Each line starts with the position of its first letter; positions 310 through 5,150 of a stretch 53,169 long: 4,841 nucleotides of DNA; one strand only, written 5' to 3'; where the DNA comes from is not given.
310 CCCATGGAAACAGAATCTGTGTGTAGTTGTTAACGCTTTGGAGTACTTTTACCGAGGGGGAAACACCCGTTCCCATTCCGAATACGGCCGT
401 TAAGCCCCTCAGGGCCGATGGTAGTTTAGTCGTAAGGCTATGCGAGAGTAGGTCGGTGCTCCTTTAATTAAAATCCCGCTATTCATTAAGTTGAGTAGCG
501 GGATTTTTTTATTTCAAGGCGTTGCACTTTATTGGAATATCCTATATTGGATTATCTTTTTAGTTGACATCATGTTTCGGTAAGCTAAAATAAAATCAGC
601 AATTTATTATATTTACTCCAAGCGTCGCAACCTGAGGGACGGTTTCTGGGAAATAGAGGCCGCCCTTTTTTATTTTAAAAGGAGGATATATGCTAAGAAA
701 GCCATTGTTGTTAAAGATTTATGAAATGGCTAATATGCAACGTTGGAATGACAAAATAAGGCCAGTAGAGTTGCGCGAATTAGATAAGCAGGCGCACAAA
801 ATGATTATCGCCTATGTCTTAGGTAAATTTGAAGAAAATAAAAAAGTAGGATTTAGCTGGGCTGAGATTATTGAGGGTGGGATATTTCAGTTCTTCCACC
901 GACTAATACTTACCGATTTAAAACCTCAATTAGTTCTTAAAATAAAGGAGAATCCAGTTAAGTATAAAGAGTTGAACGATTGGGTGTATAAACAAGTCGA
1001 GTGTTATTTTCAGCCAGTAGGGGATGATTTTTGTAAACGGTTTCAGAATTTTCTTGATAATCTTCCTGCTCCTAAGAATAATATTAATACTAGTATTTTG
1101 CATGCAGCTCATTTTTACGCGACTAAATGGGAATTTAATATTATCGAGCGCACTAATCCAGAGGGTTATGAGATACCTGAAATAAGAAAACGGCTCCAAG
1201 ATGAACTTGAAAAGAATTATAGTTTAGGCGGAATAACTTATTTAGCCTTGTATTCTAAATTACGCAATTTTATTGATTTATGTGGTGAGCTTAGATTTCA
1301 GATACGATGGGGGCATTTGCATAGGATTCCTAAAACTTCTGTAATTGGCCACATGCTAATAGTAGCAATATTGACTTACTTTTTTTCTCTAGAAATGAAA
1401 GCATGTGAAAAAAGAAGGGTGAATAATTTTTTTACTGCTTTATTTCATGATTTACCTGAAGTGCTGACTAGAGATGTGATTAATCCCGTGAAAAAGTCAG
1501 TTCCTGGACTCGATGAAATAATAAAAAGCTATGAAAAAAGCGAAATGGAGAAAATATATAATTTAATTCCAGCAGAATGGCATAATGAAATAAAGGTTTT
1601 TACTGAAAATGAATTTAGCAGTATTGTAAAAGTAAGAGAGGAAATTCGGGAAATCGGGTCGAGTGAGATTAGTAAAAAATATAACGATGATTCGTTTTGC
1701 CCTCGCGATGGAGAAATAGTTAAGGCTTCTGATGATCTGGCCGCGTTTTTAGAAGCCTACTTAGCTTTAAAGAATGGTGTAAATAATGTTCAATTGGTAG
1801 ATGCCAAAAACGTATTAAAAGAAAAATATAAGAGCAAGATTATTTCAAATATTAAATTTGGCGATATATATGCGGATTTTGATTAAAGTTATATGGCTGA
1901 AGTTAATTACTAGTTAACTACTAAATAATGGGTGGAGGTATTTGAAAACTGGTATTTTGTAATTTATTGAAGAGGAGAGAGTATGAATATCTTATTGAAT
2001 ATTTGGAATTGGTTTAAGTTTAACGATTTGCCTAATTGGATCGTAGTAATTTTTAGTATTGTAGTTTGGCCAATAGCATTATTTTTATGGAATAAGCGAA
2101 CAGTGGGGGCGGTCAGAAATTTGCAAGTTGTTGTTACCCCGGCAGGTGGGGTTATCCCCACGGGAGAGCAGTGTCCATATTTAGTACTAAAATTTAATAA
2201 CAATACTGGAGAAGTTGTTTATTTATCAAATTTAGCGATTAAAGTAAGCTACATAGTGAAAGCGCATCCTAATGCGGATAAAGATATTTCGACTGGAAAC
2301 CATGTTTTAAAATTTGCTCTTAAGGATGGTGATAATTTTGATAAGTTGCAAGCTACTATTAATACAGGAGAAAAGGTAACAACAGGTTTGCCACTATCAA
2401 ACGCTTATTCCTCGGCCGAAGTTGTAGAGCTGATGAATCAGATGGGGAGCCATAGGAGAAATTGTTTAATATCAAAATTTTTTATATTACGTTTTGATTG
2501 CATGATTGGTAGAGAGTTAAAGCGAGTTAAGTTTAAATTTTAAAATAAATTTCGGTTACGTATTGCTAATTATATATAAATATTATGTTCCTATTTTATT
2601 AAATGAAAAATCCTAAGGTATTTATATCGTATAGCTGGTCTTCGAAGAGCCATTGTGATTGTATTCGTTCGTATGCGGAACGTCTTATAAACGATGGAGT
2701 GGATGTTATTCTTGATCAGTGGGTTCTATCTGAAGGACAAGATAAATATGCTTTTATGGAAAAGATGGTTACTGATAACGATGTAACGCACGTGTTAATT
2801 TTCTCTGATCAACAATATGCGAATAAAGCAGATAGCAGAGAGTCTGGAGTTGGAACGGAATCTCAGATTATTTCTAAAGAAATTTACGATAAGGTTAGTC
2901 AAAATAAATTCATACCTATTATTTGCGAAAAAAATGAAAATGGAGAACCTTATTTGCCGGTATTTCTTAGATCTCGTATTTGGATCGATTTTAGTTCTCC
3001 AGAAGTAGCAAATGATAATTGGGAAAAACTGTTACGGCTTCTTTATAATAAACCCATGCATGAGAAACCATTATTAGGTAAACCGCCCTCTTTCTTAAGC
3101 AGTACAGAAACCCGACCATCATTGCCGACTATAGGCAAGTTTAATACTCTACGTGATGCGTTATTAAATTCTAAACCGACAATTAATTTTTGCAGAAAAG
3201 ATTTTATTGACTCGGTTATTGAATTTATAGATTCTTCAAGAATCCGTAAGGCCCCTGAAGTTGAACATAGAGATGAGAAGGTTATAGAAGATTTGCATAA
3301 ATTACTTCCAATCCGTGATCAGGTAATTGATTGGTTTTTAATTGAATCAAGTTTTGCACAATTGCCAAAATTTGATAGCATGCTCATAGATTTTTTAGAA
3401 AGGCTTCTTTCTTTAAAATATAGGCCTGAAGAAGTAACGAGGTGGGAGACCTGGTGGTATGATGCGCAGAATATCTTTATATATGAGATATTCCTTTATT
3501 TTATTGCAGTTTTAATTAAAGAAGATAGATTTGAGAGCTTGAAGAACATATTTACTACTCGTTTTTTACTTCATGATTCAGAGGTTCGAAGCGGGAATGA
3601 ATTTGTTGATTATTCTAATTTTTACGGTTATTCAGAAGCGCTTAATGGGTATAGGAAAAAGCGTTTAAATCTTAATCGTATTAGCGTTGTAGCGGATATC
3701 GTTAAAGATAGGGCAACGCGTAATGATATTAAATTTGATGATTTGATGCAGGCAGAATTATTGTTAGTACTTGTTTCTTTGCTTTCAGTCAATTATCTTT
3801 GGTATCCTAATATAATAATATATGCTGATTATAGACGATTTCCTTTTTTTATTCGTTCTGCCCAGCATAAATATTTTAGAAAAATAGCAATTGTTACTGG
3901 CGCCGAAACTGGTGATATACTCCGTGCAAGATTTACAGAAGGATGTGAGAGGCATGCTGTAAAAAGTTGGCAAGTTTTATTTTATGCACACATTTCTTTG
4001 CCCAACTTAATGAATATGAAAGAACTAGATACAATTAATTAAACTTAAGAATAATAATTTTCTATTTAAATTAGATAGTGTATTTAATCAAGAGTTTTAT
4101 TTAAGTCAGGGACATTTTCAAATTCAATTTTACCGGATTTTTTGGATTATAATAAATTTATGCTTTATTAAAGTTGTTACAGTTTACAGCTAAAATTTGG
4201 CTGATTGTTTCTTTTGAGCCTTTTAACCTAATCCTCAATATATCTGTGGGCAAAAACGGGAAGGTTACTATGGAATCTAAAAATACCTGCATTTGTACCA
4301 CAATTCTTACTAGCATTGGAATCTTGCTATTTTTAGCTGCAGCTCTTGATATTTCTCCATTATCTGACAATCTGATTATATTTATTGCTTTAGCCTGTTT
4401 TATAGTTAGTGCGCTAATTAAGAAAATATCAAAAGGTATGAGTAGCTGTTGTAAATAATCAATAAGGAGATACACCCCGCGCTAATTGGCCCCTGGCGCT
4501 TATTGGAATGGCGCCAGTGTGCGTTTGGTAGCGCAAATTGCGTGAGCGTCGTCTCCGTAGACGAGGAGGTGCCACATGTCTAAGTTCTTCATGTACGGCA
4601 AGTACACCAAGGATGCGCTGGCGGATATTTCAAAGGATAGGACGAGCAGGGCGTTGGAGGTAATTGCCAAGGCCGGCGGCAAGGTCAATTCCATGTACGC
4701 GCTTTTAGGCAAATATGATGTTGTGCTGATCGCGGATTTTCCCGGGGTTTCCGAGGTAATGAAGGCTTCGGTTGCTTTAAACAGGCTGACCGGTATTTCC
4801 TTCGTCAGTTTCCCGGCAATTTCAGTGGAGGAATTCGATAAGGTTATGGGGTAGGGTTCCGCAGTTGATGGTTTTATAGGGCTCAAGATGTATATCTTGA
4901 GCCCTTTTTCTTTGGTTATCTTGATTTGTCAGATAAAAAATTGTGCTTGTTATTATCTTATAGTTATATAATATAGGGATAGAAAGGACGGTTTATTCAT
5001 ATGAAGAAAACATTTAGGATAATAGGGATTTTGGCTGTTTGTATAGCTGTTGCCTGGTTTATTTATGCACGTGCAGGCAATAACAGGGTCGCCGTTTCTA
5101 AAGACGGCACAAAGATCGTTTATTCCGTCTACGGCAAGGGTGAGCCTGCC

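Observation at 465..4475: AT-rich four-gene island (tandem-HD / TM protein / SEFIR-TIR / mini-TM) after the rrn terminator: candidate undescribed TIR-based immune module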

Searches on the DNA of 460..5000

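Call 46: search_rna_families(source=window, start=460, end=5000, threshold=evalue, max_evalue=1)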
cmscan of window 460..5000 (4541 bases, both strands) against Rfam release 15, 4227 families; matches with E-value up to 1: 1.
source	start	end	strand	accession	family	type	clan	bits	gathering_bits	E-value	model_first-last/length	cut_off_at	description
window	604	700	+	RF01055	Molybdenum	Cis-reg; riboswitch;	-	18.9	36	0.56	1-135/135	no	Molybdenum/Tungsten riboswitch aptamer (Moco RNA motif)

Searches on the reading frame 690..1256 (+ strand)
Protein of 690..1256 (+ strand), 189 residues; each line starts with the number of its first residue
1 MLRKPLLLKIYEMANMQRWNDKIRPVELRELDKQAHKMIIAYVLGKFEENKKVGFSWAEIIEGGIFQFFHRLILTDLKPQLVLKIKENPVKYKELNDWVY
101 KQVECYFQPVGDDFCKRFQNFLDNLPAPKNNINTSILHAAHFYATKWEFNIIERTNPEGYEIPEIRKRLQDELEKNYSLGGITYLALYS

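Call 57: search_protein_families(library=pfam, proteins=[window:690-1256:+], max_evalue=10)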
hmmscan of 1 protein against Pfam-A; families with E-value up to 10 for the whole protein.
seq(189 aa): 1 family
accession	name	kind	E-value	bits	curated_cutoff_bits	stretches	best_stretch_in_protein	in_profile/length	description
PF13102.12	Phage_int_SAM_5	-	0.064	14.1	22.3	1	93-140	30-73/98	Phage integrase SAM-like domain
